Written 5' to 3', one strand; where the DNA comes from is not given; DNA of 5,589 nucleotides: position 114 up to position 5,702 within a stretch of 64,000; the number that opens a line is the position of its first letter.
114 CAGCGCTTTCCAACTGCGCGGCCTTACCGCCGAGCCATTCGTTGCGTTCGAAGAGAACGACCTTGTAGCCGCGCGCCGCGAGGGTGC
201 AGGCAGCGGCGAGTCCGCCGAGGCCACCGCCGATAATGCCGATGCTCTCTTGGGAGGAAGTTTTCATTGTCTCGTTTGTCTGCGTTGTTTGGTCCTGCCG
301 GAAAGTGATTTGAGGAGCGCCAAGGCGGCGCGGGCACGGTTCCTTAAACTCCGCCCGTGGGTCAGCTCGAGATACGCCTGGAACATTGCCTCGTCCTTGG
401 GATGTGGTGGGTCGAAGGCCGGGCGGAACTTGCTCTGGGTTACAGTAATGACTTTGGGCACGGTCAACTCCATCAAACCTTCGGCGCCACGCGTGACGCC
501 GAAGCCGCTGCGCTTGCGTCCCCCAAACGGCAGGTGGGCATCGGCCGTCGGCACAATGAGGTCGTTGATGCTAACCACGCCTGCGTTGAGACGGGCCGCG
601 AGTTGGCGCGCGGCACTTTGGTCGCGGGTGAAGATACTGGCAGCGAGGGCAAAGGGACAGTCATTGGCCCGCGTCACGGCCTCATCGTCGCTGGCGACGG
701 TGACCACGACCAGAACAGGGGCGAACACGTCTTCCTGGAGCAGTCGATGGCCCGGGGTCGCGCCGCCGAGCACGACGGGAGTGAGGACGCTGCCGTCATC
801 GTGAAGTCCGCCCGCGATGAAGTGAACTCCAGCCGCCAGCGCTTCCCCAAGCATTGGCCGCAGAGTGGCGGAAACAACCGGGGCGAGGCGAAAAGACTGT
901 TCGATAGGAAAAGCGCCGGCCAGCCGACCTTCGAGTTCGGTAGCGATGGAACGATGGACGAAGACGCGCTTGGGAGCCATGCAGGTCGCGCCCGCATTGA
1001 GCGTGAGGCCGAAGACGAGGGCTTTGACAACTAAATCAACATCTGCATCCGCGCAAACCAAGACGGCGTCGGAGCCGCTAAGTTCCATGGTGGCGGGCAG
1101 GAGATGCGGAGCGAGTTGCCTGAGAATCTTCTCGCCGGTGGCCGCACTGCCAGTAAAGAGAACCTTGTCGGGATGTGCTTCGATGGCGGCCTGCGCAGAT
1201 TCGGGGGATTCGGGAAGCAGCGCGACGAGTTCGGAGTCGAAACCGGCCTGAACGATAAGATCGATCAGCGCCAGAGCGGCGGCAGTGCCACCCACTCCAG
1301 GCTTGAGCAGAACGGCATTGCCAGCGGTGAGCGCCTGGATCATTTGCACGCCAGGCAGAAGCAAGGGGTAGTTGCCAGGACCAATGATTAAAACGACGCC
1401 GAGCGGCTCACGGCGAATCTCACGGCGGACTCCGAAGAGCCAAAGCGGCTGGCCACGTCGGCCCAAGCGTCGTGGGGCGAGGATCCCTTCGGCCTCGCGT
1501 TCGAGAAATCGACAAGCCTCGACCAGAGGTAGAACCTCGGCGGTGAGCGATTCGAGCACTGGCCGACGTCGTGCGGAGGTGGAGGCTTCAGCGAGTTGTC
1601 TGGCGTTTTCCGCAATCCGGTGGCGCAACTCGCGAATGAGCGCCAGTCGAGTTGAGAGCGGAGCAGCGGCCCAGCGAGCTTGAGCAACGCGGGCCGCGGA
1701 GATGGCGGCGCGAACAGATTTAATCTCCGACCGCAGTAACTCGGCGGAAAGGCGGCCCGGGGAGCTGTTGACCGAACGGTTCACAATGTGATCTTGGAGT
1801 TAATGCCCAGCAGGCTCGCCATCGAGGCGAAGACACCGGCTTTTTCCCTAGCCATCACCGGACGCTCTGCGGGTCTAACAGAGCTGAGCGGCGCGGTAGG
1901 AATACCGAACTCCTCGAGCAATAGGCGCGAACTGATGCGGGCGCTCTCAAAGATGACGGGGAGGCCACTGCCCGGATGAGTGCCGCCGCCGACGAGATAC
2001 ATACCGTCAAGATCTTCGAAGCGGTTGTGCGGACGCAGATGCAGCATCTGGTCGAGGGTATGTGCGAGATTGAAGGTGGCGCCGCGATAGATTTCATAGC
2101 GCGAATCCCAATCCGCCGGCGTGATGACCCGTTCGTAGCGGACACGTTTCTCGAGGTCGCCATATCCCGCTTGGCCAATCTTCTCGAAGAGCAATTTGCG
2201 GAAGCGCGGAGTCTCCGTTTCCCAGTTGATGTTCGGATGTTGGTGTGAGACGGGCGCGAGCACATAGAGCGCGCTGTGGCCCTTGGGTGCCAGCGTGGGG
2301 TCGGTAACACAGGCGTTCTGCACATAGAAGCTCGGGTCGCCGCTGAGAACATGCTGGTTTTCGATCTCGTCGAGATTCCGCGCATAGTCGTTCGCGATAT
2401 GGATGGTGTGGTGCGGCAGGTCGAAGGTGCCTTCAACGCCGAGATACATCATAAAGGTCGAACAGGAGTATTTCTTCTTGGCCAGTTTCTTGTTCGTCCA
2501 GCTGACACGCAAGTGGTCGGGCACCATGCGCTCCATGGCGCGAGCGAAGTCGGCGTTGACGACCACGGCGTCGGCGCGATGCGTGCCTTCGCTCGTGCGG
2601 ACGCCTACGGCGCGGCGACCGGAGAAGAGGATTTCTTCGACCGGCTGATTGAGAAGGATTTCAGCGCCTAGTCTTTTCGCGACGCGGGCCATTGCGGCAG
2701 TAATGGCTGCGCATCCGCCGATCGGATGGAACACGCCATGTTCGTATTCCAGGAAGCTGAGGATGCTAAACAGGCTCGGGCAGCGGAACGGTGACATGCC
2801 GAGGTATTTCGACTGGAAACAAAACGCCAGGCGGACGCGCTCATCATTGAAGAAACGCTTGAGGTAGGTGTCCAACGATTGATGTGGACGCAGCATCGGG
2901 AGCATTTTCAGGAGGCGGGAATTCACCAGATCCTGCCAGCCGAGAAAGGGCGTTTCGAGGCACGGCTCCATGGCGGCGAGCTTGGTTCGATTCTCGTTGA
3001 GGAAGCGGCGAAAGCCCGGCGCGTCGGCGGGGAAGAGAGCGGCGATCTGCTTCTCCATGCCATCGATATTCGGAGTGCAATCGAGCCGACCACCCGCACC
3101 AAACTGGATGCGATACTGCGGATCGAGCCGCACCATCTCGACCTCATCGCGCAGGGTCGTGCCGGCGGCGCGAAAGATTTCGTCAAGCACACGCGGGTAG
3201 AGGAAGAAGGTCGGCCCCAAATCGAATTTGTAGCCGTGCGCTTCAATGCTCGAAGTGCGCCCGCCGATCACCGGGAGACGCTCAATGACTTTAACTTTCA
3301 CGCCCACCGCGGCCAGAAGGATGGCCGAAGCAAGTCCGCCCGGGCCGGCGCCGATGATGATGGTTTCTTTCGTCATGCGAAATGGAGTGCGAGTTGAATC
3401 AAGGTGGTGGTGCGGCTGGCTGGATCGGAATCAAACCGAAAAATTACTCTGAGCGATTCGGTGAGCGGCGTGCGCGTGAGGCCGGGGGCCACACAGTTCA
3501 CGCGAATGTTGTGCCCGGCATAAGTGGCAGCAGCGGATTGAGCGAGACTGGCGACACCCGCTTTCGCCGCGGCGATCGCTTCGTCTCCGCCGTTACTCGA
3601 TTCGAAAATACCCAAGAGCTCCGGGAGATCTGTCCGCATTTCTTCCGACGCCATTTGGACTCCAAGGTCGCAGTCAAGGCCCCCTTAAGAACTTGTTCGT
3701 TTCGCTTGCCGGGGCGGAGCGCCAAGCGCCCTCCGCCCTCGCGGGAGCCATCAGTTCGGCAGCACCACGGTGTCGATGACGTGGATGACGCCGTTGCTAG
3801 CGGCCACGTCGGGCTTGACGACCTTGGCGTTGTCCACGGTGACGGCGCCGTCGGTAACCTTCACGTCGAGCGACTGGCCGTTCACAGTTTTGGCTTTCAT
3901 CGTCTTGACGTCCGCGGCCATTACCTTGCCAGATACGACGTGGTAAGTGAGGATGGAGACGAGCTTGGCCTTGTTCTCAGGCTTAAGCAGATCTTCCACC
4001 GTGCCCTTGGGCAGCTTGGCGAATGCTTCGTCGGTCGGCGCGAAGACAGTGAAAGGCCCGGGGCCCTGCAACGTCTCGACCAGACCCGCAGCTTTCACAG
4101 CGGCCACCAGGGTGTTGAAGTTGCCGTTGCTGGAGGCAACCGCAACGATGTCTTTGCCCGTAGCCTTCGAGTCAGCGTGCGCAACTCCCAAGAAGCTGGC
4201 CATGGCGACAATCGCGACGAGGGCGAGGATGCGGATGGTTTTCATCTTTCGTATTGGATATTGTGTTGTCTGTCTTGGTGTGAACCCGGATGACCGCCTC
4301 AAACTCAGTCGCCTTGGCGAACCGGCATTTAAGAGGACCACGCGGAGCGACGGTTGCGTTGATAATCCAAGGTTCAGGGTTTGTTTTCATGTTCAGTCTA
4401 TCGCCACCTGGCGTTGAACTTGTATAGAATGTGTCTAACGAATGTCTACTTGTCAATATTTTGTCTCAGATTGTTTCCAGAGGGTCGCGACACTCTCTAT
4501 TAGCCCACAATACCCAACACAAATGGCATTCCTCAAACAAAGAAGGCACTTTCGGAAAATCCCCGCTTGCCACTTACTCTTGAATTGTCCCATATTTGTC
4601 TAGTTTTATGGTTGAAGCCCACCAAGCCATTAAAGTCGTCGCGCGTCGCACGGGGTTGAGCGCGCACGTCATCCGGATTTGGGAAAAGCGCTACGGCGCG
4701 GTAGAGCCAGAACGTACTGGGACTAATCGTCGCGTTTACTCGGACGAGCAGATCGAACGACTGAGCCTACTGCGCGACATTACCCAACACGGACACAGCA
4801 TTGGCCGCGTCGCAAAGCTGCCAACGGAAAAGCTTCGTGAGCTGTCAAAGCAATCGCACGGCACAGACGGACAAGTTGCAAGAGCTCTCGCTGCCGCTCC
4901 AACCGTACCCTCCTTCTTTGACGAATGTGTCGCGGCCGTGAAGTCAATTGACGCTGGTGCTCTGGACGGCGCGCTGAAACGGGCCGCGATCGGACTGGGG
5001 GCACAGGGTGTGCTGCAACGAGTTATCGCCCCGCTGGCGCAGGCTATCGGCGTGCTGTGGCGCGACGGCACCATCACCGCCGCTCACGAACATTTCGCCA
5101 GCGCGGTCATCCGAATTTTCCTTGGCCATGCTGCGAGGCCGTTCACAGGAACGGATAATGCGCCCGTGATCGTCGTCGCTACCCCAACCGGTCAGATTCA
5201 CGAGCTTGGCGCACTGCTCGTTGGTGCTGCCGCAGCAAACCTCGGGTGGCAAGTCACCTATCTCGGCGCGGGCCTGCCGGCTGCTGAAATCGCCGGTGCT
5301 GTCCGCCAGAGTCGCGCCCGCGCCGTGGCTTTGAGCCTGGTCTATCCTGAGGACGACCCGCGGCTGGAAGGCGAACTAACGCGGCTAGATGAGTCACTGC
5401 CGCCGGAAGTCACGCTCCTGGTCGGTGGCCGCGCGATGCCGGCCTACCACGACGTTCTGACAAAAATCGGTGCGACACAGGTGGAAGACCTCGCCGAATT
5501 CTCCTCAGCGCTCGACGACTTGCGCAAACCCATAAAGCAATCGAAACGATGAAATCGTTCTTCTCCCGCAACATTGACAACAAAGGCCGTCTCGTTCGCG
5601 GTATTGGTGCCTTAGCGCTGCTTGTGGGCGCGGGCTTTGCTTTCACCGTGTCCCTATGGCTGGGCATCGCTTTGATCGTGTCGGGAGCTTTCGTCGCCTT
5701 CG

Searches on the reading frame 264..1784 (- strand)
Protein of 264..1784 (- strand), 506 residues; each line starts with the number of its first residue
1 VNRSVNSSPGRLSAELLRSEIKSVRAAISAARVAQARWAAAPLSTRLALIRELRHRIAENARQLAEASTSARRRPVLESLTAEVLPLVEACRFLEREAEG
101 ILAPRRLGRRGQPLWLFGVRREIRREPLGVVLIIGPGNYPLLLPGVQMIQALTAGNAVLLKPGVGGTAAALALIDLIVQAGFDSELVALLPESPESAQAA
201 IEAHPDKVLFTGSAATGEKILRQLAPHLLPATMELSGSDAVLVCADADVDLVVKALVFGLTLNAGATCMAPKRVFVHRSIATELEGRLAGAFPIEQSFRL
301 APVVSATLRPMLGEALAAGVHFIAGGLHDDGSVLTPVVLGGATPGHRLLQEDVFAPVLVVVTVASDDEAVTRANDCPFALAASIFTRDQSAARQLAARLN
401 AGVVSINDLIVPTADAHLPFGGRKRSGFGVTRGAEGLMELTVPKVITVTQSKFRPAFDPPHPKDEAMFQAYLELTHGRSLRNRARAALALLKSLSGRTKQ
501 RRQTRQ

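Call 34: search_protein_families(library=pfam, proteins=[window:264-1784:-], max_evalue=0.0001)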
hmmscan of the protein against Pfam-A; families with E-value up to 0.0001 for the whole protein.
window:264-1784:- (506 aa): 1 family
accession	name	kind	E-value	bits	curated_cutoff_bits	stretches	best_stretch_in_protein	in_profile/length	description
PF00171.27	Aldedh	-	2.1e-95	320.4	23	1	6-445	13-460/461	Aldehyde dehydrogenase family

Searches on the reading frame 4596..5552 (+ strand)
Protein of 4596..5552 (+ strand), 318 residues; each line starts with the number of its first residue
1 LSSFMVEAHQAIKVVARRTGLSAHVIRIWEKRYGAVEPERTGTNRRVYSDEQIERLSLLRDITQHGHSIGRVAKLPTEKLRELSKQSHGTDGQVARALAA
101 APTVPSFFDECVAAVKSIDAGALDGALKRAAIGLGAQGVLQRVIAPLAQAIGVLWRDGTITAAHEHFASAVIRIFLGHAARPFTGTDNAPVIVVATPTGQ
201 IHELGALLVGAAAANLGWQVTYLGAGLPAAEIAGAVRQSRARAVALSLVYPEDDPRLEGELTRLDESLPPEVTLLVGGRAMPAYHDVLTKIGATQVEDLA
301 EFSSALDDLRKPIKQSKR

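Call 34: search_protein_families(library=pfam, proteins=[window:4596-5552:+], max_evalue=0.0001)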
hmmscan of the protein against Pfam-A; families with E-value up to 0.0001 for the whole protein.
window:4596-5552:+ (318 aa): 4 families
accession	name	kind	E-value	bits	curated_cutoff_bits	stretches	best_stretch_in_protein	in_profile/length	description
PF13411.12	MerR_1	-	1.4e-16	60.7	21.6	1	12-75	3-65/69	MerR HTH family regulatory protein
PF02310.24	B12-binding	-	3.9e-12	46.5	32.1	1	191-286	2-97/121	B12 binding domain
PF00376.29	MerR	-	6.4e-08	32.7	28.2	1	12-48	2-38/38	MerR family regulatory protein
PF02607.22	B12-binding_2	-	6e-07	30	23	1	110-174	4-68/74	B12 binding domain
